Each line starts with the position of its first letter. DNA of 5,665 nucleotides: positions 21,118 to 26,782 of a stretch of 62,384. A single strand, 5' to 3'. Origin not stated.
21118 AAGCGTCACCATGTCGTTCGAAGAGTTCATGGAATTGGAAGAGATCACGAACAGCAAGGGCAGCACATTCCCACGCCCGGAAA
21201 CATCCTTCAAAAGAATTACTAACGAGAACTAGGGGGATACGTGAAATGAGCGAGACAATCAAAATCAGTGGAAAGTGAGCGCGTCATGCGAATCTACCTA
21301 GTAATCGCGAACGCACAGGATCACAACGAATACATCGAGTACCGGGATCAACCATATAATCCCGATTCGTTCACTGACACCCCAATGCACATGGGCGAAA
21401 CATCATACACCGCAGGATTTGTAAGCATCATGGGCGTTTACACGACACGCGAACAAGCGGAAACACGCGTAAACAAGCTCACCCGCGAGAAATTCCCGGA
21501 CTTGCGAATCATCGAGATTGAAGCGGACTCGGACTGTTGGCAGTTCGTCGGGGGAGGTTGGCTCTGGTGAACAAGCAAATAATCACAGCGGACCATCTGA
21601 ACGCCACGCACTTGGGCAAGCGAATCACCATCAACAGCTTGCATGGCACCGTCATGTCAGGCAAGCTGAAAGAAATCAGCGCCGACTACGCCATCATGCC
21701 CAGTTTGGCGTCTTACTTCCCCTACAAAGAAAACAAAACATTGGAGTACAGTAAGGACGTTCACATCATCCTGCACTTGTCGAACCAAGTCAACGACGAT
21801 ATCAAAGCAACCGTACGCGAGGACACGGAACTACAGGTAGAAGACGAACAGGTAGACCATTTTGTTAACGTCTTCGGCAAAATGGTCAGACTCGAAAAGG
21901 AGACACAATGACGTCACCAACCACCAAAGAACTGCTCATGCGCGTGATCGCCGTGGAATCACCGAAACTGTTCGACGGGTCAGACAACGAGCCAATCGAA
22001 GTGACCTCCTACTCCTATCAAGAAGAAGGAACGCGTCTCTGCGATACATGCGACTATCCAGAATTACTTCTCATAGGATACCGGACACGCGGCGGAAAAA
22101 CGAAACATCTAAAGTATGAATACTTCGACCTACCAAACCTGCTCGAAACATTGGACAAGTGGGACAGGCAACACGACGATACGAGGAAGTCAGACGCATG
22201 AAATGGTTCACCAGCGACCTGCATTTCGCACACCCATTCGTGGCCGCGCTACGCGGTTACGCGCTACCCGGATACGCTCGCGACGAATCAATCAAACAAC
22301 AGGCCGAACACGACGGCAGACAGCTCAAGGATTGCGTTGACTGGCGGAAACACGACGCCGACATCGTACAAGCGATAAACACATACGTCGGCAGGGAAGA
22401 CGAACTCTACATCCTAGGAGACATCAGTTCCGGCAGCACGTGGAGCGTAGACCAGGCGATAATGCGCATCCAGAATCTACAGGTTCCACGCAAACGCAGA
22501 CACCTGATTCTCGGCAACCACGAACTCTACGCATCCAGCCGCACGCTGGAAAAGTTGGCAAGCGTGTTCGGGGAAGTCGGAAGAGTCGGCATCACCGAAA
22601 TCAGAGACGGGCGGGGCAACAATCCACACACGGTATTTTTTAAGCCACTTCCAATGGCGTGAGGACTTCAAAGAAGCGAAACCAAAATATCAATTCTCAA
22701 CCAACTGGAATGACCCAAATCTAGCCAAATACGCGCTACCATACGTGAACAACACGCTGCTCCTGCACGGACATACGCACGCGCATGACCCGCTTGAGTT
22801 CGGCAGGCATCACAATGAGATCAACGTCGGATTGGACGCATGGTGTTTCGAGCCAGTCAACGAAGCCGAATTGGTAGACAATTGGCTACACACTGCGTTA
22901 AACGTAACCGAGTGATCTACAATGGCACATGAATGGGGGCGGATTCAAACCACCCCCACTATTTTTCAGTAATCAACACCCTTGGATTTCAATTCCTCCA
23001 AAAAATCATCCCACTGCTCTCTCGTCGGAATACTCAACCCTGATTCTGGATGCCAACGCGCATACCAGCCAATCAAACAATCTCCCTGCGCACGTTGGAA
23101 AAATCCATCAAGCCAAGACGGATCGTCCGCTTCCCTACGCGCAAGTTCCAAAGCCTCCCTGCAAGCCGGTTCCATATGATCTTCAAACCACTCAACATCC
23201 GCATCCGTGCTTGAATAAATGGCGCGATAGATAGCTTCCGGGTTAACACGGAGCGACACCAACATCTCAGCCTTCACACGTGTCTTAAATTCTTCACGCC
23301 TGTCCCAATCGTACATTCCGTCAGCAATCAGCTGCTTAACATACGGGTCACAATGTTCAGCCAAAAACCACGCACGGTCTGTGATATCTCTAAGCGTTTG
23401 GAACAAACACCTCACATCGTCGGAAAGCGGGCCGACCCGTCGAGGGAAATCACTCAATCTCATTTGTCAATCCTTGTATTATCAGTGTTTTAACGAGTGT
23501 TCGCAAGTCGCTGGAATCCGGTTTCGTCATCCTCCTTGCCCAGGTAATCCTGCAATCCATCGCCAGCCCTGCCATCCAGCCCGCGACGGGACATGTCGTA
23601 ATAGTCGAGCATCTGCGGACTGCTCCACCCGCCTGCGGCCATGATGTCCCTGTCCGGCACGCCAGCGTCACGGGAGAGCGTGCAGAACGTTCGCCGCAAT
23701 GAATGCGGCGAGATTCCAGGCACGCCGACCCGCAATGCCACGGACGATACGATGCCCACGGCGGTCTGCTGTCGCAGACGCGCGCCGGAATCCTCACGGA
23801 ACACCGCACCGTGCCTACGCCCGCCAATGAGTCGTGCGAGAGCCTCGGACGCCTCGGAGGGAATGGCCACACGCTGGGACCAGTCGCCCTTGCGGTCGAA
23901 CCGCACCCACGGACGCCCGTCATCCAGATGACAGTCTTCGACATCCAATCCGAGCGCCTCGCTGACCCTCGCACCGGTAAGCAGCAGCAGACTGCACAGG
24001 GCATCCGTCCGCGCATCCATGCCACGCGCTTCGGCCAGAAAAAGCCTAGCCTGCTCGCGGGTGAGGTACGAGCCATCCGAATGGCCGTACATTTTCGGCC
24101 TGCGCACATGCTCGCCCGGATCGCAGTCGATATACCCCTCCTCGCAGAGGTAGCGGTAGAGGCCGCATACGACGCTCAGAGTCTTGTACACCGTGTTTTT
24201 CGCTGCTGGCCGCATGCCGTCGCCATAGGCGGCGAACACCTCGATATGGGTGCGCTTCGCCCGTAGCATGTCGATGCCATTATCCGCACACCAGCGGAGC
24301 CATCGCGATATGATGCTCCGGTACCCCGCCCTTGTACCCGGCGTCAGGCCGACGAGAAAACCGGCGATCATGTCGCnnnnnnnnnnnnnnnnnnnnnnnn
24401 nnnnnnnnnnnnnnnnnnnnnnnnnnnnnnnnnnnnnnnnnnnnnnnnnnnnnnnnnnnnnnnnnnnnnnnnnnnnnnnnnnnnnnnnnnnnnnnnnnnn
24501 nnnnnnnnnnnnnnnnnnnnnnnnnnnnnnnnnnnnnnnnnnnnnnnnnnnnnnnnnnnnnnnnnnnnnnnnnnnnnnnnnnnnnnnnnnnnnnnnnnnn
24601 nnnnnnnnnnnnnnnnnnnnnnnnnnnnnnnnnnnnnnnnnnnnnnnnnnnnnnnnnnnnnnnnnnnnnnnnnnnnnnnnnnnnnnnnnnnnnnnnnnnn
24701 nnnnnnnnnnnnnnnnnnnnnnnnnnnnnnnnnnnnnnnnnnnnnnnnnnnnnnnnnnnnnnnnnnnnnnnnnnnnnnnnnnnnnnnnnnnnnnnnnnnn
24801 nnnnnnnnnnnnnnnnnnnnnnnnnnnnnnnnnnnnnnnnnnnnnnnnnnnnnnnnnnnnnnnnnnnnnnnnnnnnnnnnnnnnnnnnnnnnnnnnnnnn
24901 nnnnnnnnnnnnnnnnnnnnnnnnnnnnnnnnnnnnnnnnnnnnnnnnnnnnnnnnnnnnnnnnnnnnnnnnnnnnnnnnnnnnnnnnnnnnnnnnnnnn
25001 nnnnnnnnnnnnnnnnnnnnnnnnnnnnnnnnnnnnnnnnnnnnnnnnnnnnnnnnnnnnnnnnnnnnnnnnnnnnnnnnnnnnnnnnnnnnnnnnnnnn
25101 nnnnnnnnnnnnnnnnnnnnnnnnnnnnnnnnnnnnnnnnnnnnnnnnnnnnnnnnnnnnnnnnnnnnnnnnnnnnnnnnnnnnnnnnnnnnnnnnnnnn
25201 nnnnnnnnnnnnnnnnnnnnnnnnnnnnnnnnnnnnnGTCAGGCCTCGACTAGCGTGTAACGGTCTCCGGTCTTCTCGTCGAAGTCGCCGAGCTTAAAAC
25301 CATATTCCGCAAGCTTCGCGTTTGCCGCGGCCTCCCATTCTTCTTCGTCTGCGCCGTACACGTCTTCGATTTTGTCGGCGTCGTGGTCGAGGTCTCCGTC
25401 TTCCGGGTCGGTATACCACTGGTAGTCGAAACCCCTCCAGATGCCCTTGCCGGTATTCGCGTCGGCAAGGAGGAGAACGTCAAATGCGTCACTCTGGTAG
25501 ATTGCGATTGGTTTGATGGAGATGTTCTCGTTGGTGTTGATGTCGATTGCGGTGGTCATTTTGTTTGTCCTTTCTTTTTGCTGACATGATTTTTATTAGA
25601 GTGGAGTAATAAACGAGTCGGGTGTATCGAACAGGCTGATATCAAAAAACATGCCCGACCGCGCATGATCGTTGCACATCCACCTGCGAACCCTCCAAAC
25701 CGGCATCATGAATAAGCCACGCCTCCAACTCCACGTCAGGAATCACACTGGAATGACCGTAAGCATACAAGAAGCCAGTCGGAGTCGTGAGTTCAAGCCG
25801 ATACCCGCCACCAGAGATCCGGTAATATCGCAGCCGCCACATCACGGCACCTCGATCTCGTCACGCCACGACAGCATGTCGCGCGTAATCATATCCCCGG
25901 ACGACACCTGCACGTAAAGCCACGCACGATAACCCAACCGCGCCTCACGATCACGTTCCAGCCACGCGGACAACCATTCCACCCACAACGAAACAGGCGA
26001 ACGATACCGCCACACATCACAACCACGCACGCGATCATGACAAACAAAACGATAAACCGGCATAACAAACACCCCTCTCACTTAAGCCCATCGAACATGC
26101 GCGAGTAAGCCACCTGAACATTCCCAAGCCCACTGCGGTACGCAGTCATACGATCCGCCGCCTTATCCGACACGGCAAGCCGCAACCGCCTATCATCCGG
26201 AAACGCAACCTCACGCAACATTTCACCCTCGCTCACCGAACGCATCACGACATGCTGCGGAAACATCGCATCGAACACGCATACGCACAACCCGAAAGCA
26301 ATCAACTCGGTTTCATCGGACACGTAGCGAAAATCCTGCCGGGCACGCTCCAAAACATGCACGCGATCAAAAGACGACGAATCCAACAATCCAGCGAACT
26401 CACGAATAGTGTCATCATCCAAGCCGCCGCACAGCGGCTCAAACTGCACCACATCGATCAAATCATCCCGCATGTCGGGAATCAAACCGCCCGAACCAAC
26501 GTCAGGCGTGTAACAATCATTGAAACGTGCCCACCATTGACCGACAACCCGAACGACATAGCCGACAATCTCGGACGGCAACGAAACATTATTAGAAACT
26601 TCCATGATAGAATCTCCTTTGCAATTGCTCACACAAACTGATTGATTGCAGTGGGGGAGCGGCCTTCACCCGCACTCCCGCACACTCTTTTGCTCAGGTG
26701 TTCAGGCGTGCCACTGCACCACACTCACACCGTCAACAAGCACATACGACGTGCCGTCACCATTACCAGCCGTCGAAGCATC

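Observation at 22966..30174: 7-kb leftward accessory island of mostly small acidic or Cys-rich proteins led by its own HTH regulator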

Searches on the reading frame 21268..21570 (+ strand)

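Call 7: search_protein_families(library=phrogs, max_evalue=0.01, proteins=[window:21268-21570:+])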
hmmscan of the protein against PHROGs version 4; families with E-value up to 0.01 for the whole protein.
window:21268-21570:+ (100 aa): 1 family
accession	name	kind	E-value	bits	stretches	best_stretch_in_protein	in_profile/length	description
phrog_3002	-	unknown function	0.00017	22.9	1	52-85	15-47/65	-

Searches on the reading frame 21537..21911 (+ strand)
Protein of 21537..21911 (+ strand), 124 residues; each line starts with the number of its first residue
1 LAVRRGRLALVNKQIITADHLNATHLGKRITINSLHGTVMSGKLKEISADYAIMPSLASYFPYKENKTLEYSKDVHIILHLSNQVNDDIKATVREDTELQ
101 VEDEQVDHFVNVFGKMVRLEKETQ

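Call 7: search_protein_families(library=phrogs, max_evalue=0.01, proteins=[window:21537-21911:+])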
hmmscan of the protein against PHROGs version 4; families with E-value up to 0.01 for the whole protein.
window:21537-21911:+ (124 aa): 1 family
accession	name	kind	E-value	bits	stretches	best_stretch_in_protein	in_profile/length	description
phrog_2903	-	unknown function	0.0043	18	0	11-77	9-83/99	-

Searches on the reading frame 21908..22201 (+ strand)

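Call 7: search_protein_families(library=phrogs, max_evalue=0.01, proteins=[window:21908-22201:+])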
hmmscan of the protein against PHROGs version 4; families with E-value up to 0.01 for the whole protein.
window:21908-22201:+ (97 aa): 1 family
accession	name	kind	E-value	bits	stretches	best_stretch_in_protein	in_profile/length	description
phrog_5993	-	unknown function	0.0063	17.7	1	31-85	27-82/84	-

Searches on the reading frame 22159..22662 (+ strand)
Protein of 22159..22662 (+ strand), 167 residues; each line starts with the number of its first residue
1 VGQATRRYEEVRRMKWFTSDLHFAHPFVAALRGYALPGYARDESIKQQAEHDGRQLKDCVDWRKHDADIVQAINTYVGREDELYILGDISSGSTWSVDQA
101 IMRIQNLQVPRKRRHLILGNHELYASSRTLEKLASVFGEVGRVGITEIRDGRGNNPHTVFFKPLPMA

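Call 4: search_protein_families(library=pfam, max_evalue=0.01, proteins=[window:22159-22662:+])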
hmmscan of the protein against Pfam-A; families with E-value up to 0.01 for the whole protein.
window:22159-22662:+ (167 aa): 1 family
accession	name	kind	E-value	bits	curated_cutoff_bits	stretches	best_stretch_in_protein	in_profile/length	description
PF00149.33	Metallophos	-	2.2e-05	25.4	21.5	1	16-128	4-77/191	Calcineurin-like phosphoesterase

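Call 7: search_protein_families(library=phrogs, max_evalue=0.01, proteins=[window:22159-22662:+])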
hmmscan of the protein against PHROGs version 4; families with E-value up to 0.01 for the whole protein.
window:22159-22662:+ (167 aa): 3 families
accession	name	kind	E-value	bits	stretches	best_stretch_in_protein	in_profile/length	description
phrog_547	-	other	9.3e-19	68.5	1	9-144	25-132/245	phosphoesterase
phrog_30537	-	unknown function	2e-05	25.9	1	62-124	11-73/87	-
phrog_1649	-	other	0.00013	21.7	1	16-131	39-113/308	metallo-phosphoesterase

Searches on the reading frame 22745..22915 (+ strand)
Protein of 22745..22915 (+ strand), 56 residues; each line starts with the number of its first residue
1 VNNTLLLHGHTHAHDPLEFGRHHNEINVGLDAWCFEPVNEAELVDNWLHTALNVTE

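Call 4: search_protein_families(library=pfam, max_evalue=0.01, proteins=[window:22745-22915:+])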
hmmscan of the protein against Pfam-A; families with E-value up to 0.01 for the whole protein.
window:22745-22915:+ (56 aa): 0 families

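Call 7: search_protein_families(library=phrogs, max_evalue=0.01, proteins=[window:22745-22915:+])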
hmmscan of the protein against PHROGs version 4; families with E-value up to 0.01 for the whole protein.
window:22745-22915:+ (56 aa): 1 family
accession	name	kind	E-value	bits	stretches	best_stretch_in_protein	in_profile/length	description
phrog_547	-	other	1.4e-07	31.9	1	3-46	157-198/245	phosphoesterase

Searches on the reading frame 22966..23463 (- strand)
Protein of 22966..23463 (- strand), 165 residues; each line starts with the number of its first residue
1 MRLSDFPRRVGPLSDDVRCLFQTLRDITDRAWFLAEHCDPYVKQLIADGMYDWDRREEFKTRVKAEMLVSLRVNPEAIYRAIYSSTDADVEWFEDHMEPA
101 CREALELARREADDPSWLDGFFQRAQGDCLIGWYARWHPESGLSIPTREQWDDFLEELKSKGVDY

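Call 3: search_protein_families(library=pfam, max_evalue=0.01, proteins=[window:22966-23463:-])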
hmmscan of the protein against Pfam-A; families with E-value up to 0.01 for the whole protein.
window:22966-23463:- (165 aa): 0 families

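Call 6: search_protein_families(library=phrogs, max_evalue=0.01, proteins=[window:22966-23463:-])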
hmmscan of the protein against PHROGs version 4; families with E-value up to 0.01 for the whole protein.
window:22966-23463:- (165 aa): 1 family
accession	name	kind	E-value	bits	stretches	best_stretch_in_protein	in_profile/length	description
phrog_36773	-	unknown function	0.0067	17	1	26-97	56-129/182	-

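Call 27: search_solved_structures(query=window:22966-23463:-, max_evalue=1)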
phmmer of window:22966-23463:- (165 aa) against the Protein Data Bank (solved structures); distinct sequences matched with E-value up to 1: 0.

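Call 39: search_protein_families(library=padloc, max_evalue=0.05, proteins=[window:22966-23463:-])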
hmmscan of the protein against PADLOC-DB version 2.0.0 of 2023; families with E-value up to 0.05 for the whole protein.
window:22966-23463:- (165 aa): 0 families

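Call 40: search_protein_families(library=ncbifam, max_evalue=0.05, proteins=[window:22966-23463:-])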
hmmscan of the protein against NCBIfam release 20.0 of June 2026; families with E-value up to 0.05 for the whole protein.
window:22966-23463:- (165 aa): 0 families

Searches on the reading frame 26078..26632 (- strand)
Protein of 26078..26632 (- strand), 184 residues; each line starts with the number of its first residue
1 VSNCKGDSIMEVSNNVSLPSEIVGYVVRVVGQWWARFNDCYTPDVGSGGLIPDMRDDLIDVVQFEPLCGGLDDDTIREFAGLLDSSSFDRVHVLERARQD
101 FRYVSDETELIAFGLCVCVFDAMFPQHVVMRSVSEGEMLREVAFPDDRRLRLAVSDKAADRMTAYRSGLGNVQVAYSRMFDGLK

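Call 3: search_protein_families(library=pfam, max_evalue=0.01, proteins=[window:26078-26632:-])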
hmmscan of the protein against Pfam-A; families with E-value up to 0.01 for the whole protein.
window:26078-26632:- (184 aa): 0 families

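Call 6: search_protein_families(library=phrogs, max_evalue=0.01, proteins=[window:26078-26632:-])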
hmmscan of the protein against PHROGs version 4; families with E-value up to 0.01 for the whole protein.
window:26078-26632:- (184 aa): 0 families

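Call 26: search_solved_structures(query=window:26078-26632:-, max_evalue=1)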
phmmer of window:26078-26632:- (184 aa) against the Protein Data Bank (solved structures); distinct sequences matched with E-value up to 1: 0.

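Call 39: search_protein_families(library=padloc, max_evalue=0.05, proteins=[window:26078-26632:-])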
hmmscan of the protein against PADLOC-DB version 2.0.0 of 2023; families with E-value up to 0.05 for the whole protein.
window:26078-26632:- (184 aa): 0 families

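Call 40: search_protein_families(library=ncbifam, max_evalue=0.05, proteins=[window:26078-26632:-])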
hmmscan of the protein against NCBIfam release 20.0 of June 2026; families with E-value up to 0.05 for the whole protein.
window:26078-26632:- (184 aa): 0 families
